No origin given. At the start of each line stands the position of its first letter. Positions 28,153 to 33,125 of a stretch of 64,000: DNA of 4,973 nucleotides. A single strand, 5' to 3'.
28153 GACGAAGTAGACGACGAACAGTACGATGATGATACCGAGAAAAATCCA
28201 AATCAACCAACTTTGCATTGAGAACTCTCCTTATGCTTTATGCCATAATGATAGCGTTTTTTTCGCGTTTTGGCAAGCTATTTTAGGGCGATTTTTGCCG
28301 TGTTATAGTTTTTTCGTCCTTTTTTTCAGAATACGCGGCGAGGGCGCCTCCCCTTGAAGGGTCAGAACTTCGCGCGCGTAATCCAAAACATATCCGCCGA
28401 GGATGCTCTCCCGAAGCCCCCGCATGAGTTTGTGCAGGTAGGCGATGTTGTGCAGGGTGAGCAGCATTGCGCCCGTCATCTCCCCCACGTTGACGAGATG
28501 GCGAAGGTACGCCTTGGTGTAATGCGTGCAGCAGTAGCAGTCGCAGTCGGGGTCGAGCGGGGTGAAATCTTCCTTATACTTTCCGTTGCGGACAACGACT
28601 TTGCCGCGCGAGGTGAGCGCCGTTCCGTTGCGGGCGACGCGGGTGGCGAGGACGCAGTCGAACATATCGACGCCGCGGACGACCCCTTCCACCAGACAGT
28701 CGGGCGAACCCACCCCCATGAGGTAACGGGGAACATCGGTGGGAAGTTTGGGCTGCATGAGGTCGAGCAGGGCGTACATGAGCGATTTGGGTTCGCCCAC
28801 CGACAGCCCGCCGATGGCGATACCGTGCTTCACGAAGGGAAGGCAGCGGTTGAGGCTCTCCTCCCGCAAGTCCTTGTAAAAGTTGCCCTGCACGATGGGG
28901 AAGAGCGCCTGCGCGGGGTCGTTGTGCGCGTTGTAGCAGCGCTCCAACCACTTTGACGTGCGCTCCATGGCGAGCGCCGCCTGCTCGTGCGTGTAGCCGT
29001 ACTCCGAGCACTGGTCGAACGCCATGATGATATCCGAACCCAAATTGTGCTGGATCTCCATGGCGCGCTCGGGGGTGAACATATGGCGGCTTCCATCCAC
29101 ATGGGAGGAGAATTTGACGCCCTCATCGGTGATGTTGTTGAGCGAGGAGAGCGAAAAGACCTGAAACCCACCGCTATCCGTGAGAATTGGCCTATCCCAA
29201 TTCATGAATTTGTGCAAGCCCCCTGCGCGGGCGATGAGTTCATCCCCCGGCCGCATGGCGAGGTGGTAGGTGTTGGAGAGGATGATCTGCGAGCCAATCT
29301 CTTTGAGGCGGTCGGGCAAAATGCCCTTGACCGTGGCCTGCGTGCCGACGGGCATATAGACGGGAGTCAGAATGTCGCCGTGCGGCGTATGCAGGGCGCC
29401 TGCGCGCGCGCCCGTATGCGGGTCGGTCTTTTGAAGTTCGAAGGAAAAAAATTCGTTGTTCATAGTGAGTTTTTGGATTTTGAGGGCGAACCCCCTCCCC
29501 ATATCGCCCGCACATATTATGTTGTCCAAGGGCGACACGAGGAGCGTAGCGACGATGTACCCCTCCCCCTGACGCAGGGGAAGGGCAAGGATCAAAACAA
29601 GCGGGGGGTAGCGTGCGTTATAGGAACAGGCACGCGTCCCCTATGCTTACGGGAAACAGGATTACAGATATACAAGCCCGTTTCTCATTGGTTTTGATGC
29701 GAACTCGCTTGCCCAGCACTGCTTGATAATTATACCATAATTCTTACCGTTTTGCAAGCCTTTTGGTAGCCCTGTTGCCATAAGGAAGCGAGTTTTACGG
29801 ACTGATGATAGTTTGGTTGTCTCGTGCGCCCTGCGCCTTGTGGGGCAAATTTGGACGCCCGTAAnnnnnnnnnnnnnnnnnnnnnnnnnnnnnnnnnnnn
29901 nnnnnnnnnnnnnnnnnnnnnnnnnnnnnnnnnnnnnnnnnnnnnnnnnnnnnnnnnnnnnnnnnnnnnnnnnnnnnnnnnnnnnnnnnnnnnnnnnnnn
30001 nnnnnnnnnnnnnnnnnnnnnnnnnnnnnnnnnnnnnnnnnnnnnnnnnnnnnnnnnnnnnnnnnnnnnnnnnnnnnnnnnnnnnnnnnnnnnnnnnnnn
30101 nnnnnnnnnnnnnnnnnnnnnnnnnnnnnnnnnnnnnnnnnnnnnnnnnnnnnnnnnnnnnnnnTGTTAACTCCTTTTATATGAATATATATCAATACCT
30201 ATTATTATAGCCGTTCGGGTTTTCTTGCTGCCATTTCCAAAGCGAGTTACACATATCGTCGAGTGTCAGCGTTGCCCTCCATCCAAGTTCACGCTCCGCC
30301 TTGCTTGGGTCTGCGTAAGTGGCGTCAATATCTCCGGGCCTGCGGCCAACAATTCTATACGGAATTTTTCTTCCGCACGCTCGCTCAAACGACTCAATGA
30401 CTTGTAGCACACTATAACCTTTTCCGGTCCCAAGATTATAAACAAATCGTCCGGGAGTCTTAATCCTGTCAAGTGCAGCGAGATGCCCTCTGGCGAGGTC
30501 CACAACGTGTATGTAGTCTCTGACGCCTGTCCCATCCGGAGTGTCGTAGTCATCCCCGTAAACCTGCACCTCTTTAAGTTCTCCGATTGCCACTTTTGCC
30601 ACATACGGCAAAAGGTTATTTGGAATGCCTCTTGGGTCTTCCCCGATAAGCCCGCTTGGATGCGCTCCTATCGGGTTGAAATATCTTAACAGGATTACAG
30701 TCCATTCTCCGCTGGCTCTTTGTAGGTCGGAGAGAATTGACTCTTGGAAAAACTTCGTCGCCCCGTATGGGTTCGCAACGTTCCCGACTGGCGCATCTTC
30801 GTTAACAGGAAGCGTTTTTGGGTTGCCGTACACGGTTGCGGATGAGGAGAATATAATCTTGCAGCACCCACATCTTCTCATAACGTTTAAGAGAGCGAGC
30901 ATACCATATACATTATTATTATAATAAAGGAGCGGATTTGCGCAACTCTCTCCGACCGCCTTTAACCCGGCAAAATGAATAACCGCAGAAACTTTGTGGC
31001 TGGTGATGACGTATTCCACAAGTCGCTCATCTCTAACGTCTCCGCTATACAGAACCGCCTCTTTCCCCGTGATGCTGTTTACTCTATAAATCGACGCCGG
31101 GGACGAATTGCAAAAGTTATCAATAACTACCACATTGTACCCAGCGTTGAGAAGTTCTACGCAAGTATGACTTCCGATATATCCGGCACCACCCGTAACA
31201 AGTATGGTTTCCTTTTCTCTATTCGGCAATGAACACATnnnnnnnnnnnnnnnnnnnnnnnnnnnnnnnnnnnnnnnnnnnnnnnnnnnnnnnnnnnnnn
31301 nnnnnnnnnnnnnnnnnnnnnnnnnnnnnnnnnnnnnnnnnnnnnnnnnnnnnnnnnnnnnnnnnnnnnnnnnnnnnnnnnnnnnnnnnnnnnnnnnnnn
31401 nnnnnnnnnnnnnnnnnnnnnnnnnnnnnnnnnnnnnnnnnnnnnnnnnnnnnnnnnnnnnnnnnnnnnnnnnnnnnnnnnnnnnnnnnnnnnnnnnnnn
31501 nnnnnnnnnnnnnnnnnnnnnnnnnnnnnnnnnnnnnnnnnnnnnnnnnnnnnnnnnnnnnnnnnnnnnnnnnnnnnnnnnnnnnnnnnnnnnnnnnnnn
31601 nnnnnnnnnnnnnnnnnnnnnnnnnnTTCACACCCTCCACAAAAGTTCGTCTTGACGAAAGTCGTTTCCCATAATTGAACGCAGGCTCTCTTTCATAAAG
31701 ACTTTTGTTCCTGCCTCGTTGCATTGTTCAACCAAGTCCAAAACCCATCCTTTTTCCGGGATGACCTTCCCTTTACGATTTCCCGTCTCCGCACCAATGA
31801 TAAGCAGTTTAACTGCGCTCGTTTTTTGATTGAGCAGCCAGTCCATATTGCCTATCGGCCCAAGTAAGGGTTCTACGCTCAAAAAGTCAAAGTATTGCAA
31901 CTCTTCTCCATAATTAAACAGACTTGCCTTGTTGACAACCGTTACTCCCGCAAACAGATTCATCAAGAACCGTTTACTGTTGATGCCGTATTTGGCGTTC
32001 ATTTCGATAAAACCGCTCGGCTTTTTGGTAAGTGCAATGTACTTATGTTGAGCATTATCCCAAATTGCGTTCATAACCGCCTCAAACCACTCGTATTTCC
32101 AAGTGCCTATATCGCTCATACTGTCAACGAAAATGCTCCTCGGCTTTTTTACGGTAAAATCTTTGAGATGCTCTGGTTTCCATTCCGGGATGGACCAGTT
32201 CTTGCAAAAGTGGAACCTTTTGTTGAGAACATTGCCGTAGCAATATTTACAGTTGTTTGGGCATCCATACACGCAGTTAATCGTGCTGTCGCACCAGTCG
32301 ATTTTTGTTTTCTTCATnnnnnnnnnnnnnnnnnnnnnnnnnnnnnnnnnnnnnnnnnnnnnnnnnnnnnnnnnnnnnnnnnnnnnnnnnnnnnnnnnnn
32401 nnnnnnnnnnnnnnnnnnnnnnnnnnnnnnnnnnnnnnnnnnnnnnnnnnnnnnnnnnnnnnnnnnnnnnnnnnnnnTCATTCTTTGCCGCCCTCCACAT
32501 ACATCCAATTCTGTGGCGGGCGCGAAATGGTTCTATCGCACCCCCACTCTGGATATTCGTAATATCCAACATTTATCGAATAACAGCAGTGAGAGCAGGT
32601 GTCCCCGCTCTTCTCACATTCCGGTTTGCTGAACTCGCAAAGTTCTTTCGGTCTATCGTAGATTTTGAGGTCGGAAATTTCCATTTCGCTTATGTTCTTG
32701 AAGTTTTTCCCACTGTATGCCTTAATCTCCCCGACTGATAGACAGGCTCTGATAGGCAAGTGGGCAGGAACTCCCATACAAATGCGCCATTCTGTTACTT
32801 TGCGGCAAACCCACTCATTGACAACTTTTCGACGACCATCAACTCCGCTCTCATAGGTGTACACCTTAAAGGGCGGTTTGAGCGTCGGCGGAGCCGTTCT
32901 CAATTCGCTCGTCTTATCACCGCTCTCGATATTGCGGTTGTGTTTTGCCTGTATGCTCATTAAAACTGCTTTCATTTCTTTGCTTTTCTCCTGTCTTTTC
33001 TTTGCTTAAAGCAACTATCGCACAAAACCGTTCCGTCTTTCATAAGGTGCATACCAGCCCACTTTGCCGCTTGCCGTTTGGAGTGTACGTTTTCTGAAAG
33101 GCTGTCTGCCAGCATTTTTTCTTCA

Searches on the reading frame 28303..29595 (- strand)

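Call 22: search_protein_families(library=pfam, proteins=[window:28303-29595:-], max_evalue=0.01)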
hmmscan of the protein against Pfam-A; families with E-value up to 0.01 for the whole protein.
window:28303-29595:- (430 aa): 1 family
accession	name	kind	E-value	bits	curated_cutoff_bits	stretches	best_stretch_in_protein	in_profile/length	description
PF01702.25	TGT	-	1.5e-154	514.8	26.3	1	62-411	2-352/357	Queuine tRNA-ribosyltransferase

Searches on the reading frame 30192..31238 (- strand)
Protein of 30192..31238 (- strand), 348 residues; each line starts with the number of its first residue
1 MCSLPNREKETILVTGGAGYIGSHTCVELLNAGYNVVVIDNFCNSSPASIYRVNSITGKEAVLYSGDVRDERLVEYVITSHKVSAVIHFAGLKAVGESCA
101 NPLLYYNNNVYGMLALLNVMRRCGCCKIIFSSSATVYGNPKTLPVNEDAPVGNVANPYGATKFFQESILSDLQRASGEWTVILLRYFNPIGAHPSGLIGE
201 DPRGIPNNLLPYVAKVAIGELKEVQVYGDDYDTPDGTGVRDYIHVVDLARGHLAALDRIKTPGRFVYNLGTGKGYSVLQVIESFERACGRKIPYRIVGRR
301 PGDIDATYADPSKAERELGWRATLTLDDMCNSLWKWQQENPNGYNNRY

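Call 12: search_protein_families(library=pfam, proteins=[window:30192-31238:-], max_evalue=0.01)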
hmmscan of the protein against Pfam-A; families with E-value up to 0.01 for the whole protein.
window:30192-31238:- (348 aa): 10 families
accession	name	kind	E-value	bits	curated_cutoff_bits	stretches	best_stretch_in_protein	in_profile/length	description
PF16363.11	GDP_Man_Dehyd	-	1.7e-59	202.4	27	1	13-331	1-330/332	GDP-mannose 4,6 dehydratase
PF01370.27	Epimerase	-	6.4e-53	180.1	20.9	1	12-270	1-240/240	NAD dependent epimerase/dehydratase family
PF02719.21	Polysacc_synt_2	-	1.4e-15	57.7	20.2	1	12-192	1-174/293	Polysaccharide biosynthesis protein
PF01073.25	3Beta_HSD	-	3.5e-13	49.7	22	1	13-151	1-138/280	3-beta hydroxysteroid dehydrogenase/isomerase family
PF04321.23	RmlD_sub_bind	-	4e-07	29.8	27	1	11-170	2-137/287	RmlD substrate binding domain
PF00106.31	adh_short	-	8.2e-07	29.1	26.6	1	11-80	2-70/195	short chain dehydrogenase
PF07993.18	NAD_binding_4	-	4.3e-05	23.2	20.1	1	14-177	1-196/258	Male sterility protein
PF08659.16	KR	-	0.00015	22.2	22.6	1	11-139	2-143/180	KR domain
PF05368.20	NmrA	-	0.00016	21.8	27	0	8-79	1-68/298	NmrA-like family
PF13460.12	NAD_binding_10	-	0.003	17.9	27.2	1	16-169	1-131/184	NAD(P)H-binding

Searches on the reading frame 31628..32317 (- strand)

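Call 22: search_protein_families(library=pfam, proteins=[window:31628-32317:-], max_evalue=0.01)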
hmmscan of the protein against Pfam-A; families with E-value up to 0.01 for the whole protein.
window:31628-32317:- (229 aa): 1 family
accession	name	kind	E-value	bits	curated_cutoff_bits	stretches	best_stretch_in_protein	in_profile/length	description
PF07505.17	DUF5131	-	2.6e-30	106.1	28.9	1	3-210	1-214/243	Protein of unknown function (DUF5131)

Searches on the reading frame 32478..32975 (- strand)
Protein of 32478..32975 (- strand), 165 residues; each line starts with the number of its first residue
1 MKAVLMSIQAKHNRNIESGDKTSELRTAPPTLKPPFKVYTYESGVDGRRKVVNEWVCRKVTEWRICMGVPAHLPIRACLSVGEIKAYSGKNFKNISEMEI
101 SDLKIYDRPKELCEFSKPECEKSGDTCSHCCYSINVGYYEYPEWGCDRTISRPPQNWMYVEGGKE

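Call 22: search_protein_families(library=pfam, proteins=[window:32478-32975:-], max_evalue=0.01)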
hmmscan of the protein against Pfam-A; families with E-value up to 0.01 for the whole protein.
window:32478-32975:- (165 aa): 0 families

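Call 105: search_protein_families(library=padloc, proteins=[window:32478-32975:-], max_evalue=0.001)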
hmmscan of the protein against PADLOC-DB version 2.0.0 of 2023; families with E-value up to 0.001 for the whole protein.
window:32478-32975:- (165 aa): 0 families

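Call 106: search_protein_families(library=phrogs, proteins=[window:32478-32975:-], max_evalue=0.001)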
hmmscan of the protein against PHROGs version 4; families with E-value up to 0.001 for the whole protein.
window:32478-32975:- (165 aa): 1 family
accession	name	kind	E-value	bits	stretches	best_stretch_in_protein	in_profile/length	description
phrog_3136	-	unknown function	7.5e-15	56.2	1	2-161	3-126/134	-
